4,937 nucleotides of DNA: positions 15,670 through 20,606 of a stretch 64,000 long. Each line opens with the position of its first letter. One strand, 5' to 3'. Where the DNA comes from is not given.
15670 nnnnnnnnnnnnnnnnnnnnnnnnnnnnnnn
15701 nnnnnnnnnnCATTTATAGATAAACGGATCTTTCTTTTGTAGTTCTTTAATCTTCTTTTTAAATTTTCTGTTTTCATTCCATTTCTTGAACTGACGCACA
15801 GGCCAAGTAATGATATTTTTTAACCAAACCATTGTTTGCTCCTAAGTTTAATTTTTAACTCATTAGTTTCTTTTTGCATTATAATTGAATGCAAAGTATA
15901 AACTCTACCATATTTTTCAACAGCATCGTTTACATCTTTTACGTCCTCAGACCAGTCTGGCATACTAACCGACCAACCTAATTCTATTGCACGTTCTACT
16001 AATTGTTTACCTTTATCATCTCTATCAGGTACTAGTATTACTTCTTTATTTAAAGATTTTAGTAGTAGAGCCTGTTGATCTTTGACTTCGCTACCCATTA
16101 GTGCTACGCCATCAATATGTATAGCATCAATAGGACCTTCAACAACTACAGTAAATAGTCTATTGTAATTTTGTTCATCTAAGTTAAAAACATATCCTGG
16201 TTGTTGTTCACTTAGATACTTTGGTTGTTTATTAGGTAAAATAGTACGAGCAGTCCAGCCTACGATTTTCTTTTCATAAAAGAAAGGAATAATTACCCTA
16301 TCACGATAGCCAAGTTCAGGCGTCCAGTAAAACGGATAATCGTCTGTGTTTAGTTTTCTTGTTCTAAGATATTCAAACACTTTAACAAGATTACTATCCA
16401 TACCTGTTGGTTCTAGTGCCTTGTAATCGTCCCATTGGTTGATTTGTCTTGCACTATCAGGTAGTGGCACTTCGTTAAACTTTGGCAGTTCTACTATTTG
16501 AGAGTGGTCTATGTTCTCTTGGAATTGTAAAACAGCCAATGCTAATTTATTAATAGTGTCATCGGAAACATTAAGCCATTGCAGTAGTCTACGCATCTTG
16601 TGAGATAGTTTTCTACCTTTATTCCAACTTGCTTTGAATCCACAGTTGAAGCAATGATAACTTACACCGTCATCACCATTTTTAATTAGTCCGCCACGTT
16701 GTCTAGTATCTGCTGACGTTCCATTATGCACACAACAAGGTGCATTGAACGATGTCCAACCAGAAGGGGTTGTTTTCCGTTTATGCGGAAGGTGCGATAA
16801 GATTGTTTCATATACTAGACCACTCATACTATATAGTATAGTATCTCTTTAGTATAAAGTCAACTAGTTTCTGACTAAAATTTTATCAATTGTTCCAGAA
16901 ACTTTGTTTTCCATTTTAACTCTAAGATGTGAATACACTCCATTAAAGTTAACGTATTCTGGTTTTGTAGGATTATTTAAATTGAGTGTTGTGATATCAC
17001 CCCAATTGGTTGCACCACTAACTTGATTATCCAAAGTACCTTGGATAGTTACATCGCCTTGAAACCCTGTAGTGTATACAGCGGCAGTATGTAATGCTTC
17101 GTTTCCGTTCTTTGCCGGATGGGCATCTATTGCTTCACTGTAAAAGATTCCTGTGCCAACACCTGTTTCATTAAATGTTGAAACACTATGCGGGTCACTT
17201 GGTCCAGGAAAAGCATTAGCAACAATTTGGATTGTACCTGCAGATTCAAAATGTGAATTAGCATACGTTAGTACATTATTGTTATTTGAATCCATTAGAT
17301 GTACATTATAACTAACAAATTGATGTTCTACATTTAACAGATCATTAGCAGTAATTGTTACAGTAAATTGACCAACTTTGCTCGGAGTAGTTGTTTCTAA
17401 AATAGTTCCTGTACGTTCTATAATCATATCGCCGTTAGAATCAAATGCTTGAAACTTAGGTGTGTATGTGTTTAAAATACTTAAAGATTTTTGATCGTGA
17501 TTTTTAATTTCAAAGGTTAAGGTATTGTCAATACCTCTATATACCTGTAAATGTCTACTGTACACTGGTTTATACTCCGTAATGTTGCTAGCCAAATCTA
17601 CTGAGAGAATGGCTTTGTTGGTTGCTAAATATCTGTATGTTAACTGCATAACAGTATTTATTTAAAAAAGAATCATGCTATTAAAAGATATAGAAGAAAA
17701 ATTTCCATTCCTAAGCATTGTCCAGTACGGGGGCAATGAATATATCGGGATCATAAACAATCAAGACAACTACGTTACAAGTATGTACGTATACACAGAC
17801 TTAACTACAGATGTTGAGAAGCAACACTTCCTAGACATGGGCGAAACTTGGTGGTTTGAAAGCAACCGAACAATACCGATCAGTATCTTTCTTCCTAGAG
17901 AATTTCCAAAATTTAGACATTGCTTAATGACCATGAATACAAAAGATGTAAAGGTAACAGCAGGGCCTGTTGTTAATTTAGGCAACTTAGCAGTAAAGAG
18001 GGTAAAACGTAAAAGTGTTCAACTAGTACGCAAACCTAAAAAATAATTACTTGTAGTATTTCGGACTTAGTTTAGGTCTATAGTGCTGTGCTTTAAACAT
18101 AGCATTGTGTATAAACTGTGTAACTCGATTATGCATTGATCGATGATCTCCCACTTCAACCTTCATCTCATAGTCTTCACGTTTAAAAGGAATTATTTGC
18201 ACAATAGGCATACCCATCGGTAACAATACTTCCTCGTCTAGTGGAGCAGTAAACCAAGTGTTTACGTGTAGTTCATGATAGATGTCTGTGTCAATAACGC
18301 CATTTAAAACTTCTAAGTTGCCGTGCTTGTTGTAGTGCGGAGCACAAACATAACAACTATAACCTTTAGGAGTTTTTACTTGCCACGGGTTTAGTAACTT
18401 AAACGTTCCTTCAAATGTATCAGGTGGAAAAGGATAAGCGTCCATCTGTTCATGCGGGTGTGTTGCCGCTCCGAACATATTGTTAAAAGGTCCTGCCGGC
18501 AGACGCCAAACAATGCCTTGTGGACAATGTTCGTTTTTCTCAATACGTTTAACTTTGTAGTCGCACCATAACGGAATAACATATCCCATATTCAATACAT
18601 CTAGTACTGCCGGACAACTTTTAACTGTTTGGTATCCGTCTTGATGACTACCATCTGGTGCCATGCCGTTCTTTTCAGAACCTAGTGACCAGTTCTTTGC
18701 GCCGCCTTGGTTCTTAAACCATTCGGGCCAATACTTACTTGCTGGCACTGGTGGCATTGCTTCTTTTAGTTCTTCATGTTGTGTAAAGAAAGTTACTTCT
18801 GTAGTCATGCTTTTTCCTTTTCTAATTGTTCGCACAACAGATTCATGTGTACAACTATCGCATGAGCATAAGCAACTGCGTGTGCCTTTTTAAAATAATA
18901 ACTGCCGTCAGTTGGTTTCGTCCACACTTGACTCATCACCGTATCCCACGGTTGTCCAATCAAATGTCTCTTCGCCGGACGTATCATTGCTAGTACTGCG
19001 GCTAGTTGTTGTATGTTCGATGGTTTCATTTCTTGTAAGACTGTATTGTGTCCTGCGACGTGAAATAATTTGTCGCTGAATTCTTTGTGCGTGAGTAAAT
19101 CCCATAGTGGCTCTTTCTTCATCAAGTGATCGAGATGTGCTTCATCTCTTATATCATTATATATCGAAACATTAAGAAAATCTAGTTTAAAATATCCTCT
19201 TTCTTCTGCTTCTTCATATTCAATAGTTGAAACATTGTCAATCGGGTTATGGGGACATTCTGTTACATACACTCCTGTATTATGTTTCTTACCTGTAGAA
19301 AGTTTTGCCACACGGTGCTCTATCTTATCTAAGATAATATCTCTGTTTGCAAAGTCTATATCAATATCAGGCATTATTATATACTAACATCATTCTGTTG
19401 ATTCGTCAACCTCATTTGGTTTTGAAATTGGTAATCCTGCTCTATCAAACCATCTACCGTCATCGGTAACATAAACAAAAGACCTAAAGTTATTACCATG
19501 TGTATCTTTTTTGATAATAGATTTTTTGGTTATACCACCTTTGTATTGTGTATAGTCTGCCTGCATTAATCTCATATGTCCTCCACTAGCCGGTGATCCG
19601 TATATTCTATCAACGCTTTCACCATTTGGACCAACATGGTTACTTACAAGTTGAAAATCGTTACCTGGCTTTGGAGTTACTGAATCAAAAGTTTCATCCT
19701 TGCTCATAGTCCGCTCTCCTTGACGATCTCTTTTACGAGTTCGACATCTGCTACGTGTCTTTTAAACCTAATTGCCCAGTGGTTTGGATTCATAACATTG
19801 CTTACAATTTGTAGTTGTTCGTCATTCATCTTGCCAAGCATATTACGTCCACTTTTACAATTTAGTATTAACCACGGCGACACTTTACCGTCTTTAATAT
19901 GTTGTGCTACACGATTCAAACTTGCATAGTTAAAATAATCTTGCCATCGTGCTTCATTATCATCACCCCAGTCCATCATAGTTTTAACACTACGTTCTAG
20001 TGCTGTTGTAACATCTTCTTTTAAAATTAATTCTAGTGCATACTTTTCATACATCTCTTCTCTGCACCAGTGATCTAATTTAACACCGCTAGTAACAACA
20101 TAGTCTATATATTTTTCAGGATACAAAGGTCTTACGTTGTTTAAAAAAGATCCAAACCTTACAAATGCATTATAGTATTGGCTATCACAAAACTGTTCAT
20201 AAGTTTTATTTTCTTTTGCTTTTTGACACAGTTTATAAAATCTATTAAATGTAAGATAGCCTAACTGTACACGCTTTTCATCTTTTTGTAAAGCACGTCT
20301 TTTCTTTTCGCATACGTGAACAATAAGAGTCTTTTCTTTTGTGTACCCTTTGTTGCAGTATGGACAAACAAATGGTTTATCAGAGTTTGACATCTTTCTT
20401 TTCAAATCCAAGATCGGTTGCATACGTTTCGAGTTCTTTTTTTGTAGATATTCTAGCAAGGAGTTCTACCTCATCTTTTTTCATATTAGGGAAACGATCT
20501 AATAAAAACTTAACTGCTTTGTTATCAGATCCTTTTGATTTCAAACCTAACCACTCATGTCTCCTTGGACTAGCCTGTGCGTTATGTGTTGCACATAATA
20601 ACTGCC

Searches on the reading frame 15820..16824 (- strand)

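Call 42: search_protein_families(library=phrogs, proteins=[window:15820-16824:-], max_evalue=0.00001)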
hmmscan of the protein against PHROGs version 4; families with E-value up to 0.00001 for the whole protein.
window:15820-16824:- (334 aa): 4 families
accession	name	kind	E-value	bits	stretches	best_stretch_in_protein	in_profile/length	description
phrog_47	-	DNA, RNA and nucleotide metabolism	1.6e-43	150.4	1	7-327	33-346/947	DNA primase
phrog_6444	-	DNA, RNA and nucleotide metabolism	2e-10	41.1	1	173-285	200-328/577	DNA primase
phrog_239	-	DNA, RNA and nucleotide metabolism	9e-08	32.5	1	21-307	36-300/801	DNA primase/helicase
phrog_849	-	DNA, RNA and nucleotide metabolism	7.5e-07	29.5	1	143-321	142-346/435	DNA primase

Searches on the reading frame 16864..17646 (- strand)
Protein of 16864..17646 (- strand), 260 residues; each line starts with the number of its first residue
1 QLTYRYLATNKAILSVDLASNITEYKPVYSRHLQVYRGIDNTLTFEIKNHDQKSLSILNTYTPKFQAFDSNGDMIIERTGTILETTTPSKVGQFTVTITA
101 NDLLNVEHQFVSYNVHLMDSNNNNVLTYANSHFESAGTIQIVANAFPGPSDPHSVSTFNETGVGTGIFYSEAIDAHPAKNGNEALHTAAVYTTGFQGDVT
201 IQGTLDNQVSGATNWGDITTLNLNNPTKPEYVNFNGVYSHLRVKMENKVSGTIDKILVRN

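Call 108: search_protein_families(library=phrogs, proteins=[window:16864-17646:-], max_evalue=0.00001)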
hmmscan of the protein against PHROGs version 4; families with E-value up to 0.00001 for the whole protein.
window:16864-17646:- (260 aa): 1 family
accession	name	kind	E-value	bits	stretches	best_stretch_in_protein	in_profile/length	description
phrog_14467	-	head and packaging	1.8e-11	44.9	0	27-93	23-87/323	virion structural protein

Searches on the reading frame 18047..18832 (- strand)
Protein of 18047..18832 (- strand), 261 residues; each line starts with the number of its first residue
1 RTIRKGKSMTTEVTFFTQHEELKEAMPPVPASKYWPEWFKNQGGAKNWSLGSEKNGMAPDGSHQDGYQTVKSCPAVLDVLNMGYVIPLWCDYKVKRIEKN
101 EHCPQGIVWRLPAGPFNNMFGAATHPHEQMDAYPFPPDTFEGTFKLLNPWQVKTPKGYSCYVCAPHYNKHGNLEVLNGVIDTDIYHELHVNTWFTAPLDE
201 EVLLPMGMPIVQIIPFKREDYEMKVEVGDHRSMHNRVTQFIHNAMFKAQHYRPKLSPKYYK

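Call 108: search_protein_families(library=phrogs, proteins=[window:18047-18832:-], max_evalue=0.00001)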
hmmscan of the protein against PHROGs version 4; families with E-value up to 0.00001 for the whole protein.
window:18047-18832:- (261 aa): 1 family
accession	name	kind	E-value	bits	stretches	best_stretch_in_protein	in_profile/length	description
phrog_7084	-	unknown function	1.9e-46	159.5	1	13-235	5-214/240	-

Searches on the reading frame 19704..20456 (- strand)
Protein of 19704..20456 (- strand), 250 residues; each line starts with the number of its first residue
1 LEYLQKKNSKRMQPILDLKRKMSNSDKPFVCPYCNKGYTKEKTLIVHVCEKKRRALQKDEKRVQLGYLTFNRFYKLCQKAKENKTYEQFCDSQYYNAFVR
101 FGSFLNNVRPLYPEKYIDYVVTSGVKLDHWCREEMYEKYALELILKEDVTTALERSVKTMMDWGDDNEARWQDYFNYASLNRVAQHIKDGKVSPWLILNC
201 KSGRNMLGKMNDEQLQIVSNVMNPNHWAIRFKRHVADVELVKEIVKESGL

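Call 108: search_protein_families(library=phrogs, proteins=[window:19704-20456:-], max_evalue=0.00001)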
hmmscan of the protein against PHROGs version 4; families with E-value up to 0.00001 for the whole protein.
window:19704-20456:- (250 aa): 1 family
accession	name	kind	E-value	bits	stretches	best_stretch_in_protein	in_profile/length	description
phrog_11058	-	unknown function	1.1e-62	212.6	1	21-250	6-239/239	-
